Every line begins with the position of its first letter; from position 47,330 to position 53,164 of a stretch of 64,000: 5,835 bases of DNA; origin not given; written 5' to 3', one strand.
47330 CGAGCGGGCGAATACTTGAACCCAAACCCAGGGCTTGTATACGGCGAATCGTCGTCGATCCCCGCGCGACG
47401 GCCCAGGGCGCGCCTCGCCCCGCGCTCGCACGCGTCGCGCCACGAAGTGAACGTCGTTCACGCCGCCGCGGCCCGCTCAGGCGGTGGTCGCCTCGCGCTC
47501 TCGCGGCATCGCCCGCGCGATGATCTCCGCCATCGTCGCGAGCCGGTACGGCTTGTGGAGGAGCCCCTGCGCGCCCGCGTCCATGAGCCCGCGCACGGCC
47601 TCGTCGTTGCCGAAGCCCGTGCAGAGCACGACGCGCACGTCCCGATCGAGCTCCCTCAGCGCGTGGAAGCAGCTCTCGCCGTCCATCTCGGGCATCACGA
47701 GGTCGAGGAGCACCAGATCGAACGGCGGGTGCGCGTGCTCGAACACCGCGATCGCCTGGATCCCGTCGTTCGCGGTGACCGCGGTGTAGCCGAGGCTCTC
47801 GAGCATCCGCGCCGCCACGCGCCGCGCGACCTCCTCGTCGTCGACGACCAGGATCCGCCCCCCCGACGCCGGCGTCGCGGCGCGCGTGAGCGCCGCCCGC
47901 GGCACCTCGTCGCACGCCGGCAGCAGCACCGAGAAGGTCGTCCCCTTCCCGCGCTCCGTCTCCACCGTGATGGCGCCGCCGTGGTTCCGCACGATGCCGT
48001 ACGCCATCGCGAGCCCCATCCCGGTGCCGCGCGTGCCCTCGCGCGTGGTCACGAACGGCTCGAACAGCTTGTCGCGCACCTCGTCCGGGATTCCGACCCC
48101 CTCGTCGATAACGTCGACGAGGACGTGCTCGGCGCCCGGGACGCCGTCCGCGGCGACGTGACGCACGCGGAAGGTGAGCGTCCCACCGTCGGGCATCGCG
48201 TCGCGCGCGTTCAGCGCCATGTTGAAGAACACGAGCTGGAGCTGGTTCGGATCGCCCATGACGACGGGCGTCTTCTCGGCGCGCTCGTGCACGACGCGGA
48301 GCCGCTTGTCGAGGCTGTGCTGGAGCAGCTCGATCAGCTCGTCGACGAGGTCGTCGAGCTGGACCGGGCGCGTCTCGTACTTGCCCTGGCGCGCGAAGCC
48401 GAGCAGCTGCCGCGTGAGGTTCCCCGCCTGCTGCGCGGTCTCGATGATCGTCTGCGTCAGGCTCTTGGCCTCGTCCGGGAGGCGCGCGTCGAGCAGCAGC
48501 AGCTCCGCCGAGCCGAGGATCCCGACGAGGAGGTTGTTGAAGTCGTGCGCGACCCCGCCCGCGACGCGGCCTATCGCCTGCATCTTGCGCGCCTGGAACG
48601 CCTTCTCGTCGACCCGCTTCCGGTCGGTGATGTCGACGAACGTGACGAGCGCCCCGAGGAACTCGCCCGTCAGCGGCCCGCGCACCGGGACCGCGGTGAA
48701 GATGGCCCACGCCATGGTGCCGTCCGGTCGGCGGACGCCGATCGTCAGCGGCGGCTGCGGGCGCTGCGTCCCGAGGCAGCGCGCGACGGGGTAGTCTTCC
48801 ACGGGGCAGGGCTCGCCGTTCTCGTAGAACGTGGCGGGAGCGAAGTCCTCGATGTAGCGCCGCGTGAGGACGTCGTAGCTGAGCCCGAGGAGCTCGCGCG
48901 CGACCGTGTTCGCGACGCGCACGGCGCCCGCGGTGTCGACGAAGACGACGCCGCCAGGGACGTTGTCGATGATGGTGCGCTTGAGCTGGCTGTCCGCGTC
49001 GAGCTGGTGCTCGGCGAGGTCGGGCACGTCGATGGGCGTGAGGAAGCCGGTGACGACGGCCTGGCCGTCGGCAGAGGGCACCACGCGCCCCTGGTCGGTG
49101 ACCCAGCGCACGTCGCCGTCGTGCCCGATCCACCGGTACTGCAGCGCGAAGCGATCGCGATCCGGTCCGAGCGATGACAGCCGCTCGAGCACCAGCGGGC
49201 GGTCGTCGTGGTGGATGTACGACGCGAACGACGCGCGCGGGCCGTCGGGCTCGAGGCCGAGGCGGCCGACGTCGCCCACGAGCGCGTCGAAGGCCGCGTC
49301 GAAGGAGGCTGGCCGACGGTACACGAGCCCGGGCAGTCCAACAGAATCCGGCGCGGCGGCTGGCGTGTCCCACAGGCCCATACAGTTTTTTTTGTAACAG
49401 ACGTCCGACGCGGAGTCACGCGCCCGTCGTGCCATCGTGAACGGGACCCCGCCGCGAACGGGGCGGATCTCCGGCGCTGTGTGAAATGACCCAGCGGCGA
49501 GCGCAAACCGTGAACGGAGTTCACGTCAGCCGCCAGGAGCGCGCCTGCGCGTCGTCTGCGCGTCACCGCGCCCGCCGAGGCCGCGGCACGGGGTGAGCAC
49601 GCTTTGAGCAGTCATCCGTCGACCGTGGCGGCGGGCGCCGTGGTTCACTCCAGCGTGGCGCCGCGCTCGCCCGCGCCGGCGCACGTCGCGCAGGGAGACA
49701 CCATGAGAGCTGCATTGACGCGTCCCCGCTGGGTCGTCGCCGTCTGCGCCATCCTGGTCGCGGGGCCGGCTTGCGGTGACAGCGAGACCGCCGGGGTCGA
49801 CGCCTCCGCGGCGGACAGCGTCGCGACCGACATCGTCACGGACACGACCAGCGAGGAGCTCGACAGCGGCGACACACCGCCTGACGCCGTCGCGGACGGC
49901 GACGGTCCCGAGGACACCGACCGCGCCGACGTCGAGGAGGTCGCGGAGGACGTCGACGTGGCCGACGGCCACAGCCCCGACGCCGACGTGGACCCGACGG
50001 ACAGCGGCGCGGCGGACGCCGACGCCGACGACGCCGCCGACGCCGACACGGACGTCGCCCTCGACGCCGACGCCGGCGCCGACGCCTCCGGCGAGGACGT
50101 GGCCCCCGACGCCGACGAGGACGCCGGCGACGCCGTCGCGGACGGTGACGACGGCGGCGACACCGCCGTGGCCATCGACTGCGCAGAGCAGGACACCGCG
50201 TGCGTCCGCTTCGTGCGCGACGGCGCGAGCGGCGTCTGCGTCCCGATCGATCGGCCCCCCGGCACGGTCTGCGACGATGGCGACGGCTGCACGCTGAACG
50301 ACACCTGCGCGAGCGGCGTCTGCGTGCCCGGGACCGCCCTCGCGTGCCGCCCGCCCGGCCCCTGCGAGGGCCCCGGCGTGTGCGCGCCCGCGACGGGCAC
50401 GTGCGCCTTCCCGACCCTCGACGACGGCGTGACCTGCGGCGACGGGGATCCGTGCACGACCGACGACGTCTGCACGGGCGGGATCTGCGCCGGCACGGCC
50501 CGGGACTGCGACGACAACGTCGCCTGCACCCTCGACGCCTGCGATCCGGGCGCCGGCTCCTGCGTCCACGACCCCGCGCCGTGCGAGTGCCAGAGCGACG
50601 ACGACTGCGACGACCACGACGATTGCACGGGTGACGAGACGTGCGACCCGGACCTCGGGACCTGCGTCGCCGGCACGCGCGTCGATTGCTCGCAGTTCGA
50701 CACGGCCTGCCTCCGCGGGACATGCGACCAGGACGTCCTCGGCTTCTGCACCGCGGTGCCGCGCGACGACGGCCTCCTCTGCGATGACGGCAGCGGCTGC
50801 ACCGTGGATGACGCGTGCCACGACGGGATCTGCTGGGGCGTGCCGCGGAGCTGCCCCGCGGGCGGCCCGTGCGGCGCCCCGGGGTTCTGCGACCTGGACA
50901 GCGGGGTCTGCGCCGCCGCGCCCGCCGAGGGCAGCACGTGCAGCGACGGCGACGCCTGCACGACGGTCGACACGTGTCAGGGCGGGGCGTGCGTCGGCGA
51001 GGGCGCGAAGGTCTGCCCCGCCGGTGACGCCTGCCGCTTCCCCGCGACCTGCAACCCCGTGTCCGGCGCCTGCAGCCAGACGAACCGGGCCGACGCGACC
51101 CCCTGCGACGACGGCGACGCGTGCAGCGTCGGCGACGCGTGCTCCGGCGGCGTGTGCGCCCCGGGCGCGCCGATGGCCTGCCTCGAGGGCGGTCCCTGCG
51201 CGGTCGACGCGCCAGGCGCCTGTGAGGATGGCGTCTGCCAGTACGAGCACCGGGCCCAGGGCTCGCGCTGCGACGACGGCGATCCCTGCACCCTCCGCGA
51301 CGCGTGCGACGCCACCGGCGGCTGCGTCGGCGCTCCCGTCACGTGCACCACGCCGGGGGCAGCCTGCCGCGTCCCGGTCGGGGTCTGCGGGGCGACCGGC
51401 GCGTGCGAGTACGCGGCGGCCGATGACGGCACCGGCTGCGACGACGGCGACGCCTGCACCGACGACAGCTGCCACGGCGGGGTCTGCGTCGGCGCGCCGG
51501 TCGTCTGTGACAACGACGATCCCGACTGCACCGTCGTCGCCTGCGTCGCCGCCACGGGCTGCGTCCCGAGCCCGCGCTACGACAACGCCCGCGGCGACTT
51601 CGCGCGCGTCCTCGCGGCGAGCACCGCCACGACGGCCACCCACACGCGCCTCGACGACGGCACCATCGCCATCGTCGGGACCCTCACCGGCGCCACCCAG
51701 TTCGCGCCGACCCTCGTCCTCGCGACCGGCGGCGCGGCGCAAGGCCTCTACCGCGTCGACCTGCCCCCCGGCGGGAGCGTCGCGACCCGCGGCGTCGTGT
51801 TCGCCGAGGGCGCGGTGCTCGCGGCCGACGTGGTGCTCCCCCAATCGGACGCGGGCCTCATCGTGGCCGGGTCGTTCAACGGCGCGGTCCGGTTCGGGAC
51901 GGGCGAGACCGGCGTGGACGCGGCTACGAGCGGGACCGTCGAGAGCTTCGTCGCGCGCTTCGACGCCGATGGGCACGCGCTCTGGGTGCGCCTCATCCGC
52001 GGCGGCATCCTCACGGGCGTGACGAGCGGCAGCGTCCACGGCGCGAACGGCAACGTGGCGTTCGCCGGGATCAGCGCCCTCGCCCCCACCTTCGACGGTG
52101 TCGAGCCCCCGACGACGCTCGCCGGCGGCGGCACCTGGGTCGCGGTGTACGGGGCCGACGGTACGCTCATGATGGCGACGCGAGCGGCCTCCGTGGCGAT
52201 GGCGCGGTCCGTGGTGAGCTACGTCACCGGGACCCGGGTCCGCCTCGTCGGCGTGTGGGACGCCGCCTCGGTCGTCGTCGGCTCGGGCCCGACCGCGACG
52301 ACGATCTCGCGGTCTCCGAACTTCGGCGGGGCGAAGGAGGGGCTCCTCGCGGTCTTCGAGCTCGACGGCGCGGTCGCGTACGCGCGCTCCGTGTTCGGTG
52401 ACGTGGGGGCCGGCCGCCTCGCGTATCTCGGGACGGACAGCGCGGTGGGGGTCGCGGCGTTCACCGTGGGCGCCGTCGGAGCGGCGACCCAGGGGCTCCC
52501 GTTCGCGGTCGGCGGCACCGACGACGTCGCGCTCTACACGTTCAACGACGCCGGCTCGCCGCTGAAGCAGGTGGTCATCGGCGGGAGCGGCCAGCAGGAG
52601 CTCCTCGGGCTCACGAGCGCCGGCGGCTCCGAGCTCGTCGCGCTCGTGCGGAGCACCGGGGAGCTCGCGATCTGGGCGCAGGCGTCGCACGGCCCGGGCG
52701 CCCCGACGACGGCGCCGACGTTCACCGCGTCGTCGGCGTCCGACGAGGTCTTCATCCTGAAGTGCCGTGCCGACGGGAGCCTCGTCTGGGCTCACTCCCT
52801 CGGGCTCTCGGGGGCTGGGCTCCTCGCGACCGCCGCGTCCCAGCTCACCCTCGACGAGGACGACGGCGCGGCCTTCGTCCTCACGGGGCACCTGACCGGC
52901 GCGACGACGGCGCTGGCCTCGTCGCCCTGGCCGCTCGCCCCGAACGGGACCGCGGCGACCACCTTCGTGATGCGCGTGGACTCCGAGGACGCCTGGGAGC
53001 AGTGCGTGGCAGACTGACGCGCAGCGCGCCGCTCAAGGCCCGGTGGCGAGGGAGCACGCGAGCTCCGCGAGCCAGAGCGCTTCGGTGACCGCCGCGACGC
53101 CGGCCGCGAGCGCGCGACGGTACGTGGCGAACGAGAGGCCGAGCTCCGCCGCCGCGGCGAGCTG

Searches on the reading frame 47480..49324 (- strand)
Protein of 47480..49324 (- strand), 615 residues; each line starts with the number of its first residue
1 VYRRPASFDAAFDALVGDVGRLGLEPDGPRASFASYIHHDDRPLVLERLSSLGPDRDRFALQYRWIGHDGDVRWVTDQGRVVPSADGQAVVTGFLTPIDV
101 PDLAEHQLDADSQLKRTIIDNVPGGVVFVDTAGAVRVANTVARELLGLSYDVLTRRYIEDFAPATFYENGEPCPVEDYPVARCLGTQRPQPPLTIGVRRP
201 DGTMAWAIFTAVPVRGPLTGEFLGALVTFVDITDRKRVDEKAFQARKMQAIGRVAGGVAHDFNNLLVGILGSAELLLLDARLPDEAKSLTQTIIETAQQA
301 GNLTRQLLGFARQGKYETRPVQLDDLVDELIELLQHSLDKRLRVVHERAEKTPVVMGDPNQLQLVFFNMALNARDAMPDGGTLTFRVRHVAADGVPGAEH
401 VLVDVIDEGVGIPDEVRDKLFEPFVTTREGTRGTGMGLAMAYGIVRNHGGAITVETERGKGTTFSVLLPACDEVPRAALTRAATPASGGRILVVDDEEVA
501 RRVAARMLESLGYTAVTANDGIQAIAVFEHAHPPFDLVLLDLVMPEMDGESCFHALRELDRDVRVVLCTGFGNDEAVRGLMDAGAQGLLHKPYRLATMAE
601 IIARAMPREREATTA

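Call 14: search_protein_families(library=pfam, proteins=[window:47480-49324:-], max_evalue=0.001)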
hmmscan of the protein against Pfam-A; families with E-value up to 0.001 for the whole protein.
window:47480-49324:- (615 aa): 8 families
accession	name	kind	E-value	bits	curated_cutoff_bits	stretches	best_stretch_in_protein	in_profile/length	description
PF02518.31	HATPase_c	-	1.1e-24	87.4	26.4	1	357-470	1-109/111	Histidine kinase-, DNA gyrase B-, and HSP90-like ATPase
PF00072.30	Response_reg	-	5.5e-23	81.7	30.2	1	491-602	1-110/111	Response regulator receiver domain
PF08447.18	PAS_3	-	3.2e-10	40.6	25.6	1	29-91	22-85/89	PAS fold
PF00512.31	HisKA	-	1.2e-09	38.5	26.9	1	252-313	3-63/66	His Kinase A (phospho-acceptor) domain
PF08448.16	PAS_4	-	1.6e-08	35.2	23.1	1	120-237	2-110/110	PAS fold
PF00989.32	PAS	-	1e-07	32.4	22.6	1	115-229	3-110/113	PAS fold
PF13426.13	PAS_9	-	3.1e-07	31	27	1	125-234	3-103/103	PAS domain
PF13188.13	PAS_8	-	0.0003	21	21.8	0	115-161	3-47/65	PAS domain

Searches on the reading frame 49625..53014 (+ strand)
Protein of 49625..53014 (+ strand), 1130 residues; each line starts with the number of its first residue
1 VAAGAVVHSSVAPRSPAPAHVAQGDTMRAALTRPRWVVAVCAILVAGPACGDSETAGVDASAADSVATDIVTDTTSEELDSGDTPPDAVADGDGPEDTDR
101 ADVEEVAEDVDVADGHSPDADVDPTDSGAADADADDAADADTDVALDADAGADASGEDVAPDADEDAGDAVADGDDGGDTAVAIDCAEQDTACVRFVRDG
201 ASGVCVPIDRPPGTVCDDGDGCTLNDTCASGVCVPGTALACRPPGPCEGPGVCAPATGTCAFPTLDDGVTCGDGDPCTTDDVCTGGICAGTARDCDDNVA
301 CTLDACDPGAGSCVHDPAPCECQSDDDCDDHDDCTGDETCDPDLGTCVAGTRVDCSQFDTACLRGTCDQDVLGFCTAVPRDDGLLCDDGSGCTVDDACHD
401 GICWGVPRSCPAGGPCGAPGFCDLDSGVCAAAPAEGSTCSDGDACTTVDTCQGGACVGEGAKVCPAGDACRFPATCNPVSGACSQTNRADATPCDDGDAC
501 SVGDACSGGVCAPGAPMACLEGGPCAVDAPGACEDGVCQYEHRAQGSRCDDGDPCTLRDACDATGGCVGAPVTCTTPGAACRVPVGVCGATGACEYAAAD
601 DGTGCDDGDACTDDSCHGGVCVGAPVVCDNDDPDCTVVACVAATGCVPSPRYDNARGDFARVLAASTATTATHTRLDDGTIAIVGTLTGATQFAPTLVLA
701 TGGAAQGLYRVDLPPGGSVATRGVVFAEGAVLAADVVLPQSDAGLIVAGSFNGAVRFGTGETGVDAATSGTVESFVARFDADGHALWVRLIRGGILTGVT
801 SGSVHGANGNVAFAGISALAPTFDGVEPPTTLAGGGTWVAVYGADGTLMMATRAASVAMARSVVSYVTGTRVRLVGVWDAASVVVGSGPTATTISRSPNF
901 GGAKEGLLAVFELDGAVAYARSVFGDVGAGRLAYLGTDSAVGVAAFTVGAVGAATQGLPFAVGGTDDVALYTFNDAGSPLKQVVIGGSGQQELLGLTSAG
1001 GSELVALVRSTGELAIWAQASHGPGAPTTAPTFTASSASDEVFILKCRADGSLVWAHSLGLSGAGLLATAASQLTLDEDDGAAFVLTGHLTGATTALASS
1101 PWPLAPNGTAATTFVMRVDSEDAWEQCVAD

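Call 14: search_protein_families(library=pfam, proteins=[window:49625-53014:+], max_evalue=0.001)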
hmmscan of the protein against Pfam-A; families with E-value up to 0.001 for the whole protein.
window:49625-53014:+ (1130 aa): 1 family
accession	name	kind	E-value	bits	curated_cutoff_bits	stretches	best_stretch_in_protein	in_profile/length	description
PF00526.23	Dicty_CTDC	-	2.4e-05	24.5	27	2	549-568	2-20/24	Dictyostelium (slime mold) repeat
